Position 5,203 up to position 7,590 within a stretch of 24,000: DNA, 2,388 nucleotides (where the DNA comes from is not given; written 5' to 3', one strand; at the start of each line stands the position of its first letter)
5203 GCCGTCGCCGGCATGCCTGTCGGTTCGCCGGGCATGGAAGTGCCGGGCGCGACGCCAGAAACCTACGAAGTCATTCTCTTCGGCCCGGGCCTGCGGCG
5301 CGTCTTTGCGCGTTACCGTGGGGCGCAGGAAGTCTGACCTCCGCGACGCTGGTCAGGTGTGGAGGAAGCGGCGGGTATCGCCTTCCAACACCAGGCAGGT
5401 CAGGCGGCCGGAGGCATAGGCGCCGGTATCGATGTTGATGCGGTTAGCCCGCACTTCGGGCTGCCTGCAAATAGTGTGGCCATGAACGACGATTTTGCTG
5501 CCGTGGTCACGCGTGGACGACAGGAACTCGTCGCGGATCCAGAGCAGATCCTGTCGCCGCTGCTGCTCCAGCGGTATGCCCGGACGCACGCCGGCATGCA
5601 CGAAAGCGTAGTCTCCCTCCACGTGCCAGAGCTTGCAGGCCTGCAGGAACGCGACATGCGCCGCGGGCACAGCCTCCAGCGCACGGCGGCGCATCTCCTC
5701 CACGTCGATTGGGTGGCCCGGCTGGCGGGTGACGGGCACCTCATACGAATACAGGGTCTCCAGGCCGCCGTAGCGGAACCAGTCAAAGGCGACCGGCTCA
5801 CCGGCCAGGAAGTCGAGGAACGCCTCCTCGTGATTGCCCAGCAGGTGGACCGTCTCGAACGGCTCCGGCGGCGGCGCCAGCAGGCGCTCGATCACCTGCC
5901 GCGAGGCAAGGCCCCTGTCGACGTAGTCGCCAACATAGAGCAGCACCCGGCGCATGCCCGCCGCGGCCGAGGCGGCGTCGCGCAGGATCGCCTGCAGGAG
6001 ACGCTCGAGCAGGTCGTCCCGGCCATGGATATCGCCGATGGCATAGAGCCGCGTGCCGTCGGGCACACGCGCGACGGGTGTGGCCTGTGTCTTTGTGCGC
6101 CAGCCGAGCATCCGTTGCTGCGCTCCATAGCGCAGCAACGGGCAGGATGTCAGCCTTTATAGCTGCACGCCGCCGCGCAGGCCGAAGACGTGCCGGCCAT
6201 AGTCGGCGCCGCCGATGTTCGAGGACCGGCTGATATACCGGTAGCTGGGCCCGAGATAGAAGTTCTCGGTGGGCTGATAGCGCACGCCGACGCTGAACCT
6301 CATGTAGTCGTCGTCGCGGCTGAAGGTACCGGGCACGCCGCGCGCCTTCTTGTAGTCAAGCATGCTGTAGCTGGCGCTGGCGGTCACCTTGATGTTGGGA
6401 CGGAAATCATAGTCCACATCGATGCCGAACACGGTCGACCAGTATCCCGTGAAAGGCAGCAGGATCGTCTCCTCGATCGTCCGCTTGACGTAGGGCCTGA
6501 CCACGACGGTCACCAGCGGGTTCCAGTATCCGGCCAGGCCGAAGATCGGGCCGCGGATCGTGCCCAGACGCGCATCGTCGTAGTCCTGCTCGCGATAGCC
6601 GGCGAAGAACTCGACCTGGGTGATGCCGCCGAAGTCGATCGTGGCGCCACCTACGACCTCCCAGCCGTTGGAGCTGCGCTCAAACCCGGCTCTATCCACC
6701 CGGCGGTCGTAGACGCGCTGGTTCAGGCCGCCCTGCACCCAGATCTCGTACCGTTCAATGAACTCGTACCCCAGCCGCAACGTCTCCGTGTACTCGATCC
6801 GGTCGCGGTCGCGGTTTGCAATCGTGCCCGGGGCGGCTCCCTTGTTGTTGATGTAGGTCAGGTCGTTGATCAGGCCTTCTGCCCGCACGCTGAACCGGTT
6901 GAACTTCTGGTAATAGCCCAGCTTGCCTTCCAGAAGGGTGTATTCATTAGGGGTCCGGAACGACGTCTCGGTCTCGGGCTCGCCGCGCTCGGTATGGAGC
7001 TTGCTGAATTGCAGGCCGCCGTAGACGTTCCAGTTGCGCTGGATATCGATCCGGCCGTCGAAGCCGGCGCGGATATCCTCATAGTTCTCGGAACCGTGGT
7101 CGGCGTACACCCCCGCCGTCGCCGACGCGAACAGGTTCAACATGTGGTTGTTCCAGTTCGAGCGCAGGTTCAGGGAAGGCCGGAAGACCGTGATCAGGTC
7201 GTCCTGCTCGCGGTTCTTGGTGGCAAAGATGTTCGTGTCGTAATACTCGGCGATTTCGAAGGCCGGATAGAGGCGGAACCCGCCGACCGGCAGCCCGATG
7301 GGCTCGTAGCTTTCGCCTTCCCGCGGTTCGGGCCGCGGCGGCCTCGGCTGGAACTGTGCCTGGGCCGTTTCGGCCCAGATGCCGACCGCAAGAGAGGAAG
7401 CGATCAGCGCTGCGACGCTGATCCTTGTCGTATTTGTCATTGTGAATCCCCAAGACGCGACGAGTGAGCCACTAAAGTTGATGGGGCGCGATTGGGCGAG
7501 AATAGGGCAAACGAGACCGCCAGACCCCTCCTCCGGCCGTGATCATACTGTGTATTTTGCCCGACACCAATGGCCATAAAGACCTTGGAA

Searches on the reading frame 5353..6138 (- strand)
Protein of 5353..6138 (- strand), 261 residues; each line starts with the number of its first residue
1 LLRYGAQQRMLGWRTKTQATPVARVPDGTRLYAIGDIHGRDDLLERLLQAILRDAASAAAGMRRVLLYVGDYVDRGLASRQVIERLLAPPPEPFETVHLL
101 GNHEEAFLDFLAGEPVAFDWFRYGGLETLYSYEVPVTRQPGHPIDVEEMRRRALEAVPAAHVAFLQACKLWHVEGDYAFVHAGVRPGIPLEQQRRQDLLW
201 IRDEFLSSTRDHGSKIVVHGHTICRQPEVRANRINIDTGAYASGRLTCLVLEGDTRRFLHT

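Call 17: search_protein_families(library=pfam, proteins=[window:5353-6138:-], max_evalue=0.00001)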
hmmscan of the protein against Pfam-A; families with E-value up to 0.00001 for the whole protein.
window:5353-6138:- (261 aa): 1 family
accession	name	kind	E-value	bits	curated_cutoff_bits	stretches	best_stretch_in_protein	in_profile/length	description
PF00149.33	Metallophos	-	3.8e-14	54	21.5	1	30-222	2-188/191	Calcineurin-like phosphoesterase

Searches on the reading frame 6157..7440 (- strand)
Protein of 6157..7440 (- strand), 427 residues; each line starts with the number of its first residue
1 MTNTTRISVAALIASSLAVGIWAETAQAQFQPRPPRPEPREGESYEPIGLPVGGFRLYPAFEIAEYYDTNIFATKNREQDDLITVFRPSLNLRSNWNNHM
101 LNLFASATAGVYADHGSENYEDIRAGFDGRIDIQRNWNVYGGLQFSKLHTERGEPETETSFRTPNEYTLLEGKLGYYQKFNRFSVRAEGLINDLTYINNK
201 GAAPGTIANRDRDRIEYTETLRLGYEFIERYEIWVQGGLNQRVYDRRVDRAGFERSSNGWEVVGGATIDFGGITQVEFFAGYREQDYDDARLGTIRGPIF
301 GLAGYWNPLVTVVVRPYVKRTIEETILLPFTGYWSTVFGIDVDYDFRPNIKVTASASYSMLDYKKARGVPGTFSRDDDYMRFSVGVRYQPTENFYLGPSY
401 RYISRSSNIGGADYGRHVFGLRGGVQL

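Call 17: search_protein_families(library=pfam, proteins=[window:6157-7440:-], max_evalue=0.00001)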
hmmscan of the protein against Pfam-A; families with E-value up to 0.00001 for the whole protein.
window:6157-7440:- (427 aa): 2 families
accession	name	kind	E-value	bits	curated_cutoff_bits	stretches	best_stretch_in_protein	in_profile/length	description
PF10082.15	BBP2_2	-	1.4e-89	301.1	23.7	1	44-423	2-374/378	Putative beta-barrel porin 2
PF13505.12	OMP_b-brl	-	3.7e-06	27.7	28.7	0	334-426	42-135/175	Outer membrane protein beta-barrel domain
